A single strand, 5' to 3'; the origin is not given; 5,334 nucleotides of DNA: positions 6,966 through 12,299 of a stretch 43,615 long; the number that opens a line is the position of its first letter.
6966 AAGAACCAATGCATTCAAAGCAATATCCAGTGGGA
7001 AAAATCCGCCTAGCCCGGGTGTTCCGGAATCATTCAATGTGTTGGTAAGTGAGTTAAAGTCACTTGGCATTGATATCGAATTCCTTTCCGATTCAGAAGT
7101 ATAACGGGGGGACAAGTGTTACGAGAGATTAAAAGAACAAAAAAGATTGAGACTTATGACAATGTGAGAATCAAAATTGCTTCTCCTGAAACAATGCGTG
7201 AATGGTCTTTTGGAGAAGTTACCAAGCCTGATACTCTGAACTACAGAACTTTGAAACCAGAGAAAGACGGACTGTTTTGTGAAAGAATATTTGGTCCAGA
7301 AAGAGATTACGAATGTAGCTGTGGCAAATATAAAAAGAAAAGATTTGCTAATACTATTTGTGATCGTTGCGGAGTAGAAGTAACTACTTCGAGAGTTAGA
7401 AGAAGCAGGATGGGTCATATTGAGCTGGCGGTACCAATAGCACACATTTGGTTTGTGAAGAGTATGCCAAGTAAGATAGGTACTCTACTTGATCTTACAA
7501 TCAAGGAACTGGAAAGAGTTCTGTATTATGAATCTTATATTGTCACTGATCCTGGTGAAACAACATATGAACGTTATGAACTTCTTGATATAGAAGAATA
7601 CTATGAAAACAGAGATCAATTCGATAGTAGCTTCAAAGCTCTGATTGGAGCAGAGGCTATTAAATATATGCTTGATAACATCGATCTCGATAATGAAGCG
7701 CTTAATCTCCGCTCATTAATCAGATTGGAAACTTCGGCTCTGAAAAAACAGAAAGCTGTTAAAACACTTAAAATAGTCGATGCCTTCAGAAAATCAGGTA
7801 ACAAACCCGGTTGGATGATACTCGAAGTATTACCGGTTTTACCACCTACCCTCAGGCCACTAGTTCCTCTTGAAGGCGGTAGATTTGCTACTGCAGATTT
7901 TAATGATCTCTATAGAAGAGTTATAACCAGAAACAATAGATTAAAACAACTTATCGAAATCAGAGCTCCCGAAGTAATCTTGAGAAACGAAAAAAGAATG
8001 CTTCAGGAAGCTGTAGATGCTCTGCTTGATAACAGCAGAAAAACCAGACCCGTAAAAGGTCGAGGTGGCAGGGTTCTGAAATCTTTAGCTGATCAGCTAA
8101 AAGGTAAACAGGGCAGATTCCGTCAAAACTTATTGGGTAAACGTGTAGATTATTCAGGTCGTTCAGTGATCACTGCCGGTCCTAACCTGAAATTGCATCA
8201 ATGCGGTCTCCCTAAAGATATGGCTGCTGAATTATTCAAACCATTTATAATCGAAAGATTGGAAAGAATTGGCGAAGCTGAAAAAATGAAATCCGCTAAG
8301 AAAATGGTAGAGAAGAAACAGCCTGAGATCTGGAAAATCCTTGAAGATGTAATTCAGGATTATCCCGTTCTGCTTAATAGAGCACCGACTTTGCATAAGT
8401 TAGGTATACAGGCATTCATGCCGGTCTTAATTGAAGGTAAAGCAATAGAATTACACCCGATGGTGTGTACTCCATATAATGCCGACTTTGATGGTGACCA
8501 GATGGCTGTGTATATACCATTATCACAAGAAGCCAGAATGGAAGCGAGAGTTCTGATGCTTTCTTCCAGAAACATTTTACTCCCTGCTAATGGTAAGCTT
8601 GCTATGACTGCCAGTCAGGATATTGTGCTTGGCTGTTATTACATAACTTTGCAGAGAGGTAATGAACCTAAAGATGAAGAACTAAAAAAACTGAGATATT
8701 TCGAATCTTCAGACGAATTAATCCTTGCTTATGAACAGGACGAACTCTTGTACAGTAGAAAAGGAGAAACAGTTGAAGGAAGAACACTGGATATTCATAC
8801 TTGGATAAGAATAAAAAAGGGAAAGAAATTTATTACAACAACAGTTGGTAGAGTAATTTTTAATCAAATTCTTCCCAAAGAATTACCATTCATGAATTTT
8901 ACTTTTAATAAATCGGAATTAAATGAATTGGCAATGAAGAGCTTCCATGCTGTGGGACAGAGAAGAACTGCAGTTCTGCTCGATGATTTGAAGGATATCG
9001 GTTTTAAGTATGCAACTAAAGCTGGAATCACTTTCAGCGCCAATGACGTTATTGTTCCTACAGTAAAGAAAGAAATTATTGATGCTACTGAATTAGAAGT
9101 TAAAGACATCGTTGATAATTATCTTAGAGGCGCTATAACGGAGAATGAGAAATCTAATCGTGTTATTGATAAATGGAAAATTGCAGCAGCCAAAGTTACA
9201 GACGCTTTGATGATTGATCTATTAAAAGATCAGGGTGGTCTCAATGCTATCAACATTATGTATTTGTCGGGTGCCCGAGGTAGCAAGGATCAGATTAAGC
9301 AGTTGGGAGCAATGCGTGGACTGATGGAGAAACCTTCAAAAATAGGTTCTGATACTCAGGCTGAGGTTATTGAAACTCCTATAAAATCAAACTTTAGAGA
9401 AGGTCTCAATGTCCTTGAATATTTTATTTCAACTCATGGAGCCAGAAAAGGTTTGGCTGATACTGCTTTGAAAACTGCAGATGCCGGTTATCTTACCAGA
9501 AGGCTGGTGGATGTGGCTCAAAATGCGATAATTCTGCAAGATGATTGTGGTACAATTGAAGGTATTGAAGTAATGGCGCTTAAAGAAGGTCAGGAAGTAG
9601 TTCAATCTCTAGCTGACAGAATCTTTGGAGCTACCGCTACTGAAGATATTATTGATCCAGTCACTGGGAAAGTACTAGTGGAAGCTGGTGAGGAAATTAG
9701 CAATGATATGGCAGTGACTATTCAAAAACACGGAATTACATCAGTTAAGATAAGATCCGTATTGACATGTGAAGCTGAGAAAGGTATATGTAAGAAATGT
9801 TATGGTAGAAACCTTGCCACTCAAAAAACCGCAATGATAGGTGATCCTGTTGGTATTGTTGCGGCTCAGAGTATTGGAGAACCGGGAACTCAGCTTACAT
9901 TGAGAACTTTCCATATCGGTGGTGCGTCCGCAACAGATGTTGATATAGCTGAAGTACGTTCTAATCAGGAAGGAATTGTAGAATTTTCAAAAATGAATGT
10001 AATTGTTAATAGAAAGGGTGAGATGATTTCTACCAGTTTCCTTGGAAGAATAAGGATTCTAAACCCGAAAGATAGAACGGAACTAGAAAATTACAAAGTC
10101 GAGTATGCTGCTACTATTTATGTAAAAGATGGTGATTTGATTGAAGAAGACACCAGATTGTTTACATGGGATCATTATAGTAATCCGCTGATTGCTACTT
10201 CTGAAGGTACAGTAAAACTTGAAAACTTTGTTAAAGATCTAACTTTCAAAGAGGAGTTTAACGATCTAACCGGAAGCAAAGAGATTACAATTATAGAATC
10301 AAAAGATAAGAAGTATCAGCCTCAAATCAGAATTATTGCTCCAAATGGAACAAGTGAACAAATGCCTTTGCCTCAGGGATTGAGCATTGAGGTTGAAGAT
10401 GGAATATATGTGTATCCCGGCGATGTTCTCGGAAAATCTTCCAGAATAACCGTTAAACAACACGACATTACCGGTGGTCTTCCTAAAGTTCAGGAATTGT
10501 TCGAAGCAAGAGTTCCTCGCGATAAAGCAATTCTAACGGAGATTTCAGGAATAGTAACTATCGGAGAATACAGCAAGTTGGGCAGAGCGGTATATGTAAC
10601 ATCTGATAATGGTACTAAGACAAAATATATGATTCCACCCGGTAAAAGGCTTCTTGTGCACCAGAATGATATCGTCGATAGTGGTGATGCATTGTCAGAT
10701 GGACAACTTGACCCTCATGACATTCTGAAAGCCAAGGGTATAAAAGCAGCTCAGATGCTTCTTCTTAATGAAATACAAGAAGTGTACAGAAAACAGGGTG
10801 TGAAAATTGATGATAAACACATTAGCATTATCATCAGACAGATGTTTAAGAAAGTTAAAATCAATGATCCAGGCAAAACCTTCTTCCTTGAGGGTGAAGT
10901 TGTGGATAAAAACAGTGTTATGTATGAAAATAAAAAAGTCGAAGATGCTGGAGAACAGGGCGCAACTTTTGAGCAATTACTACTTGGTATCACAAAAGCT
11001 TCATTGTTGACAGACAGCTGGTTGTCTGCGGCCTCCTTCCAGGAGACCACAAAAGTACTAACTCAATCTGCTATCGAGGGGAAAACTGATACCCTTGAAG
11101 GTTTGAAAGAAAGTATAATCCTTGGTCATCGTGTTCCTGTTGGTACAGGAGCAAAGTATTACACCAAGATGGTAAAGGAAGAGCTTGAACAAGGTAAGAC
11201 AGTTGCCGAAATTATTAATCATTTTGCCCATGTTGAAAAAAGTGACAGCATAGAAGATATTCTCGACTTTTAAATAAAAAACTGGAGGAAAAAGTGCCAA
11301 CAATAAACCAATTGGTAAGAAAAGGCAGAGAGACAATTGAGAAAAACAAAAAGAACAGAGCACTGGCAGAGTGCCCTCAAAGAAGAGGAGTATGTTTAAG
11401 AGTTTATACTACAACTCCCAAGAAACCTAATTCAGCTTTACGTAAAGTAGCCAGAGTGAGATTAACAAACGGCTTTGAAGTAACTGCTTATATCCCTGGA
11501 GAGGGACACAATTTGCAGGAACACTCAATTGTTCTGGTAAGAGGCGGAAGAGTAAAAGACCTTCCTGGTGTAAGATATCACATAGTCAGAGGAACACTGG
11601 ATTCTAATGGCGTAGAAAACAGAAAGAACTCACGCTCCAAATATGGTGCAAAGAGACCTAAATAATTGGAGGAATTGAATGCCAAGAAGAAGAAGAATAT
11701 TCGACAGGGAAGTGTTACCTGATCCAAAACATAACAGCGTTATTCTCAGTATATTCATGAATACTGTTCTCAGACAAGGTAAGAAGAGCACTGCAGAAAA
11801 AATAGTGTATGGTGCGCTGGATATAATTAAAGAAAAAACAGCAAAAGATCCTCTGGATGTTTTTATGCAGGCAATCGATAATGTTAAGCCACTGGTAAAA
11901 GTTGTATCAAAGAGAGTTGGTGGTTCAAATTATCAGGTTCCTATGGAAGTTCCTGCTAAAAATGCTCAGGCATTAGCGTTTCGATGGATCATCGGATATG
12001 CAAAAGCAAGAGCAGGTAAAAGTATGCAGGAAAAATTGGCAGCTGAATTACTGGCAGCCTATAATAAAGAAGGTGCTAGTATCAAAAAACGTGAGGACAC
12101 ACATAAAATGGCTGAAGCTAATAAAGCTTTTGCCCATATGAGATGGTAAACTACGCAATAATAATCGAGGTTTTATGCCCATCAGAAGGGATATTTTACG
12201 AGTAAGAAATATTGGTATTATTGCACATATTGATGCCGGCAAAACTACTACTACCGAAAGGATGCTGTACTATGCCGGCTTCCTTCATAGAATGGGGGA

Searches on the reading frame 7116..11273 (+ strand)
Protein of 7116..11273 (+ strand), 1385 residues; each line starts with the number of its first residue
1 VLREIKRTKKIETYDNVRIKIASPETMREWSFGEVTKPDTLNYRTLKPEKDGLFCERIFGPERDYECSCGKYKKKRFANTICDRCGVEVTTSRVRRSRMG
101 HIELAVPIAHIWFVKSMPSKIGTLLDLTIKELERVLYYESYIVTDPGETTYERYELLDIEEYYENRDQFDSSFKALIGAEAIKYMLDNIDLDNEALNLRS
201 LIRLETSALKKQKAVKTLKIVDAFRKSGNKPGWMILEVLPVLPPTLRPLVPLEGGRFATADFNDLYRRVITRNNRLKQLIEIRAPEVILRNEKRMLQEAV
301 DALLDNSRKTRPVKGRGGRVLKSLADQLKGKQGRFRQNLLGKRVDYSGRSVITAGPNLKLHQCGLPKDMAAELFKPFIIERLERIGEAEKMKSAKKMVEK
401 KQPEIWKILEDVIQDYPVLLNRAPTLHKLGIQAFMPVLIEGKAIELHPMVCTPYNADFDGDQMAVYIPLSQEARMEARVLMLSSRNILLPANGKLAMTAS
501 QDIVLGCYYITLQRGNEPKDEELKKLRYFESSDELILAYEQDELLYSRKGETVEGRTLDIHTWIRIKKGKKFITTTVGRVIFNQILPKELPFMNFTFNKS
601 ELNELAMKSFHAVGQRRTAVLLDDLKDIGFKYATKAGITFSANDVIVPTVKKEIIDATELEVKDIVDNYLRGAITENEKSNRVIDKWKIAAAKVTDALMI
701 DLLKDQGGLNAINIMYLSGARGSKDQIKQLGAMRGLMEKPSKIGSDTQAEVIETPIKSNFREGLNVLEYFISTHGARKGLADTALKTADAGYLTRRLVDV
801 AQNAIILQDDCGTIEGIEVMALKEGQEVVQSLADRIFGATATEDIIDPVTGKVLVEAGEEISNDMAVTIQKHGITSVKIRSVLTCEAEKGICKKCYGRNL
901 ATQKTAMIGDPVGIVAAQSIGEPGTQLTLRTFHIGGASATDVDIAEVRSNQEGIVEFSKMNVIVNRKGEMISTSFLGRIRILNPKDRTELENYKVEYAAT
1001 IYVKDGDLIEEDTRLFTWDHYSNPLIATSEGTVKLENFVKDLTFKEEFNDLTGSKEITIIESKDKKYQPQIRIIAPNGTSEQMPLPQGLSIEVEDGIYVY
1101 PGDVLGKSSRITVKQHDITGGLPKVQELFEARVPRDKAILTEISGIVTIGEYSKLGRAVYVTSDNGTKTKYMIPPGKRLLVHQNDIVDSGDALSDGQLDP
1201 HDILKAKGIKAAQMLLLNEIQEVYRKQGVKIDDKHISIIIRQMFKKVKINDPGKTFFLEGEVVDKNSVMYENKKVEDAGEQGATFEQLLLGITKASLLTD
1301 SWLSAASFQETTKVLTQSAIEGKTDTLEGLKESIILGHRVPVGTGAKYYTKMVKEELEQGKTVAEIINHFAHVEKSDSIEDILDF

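Call 11: search_protein_families(library=pfam, proteins=[window:7116-11273:+], max_evalue=0.001)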
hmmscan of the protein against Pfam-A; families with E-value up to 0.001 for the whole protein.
window:7116-11273:+ (1385 aa): 6 families
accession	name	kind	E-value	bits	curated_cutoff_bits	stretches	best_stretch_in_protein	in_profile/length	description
PF04997.17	RNA_pol_Rpb1_1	-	8.9e-80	268.8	39.7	1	15-339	5-312/312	RNA polymerase Rpb1, domain 1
PF04998.22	RNA_pol_Rpb1_5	-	6.6e-69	232.8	28.5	1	763-1294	1-261/267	RNA polymerase Rpb1, domain 5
PF00623.25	RNA_pol_Rpb1_2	-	6.4e-40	137.6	25.3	1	341-482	1-165/166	RNA polymerase Rpb1, domain 2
PF04983.23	RNA_pol_Rpb1_3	-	2.2e-20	73.6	28.9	1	486-645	1-162/162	RNA polymerase Rpb1, domain 3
PF05000.22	RNA_pol_Rpb1_4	-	4.4e-14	52.7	24.8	1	674-761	1-107/107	RNA polymerase Rpb1, domain 4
PF01333.25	Apocytochr_F_C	-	0.0001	22.8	30.4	0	1146-1195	13-62/118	Apocytochrome F, C-terminal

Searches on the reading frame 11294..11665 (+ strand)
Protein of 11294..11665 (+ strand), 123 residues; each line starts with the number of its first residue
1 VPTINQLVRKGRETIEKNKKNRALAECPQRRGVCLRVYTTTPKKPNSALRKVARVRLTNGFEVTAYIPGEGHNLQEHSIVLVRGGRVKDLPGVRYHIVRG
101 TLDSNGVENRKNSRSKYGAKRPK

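Call 37: search_protein_families(library=pfam, proteins=[window:11294-11665:+], max_evalue=0.01)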
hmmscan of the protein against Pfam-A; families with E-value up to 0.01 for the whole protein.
window:11294-11665:+ (123 aa): 1 family
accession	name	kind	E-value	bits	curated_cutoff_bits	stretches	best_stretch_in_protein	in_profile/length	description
PF00164.32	Ribosom_S12_S23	-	1e-41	141.5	22.3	1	18-123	2-109/110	Ribosomal protein S12/S23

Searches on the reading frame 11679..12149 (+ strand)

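Call 37: search_protein_families(library=pfam, proteins=[window:11679-12149:+], max_evalue=0.01)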
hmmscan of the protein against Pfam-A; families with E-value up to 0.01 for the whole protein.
window:11679-12149:+ (156 aa): 2 families
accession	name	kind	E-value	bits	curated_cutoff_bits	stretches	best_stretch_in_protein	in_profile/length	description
PF00177.27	Ribosomal_S7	-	6.7e-61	204.7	24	1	2-149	1-148/148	Ribosomal protein S7p/S5e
PF01323.26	DSBA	-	0.0032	17.7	25.6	1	39-147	29-131/191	DSBA-like thioredoxin domain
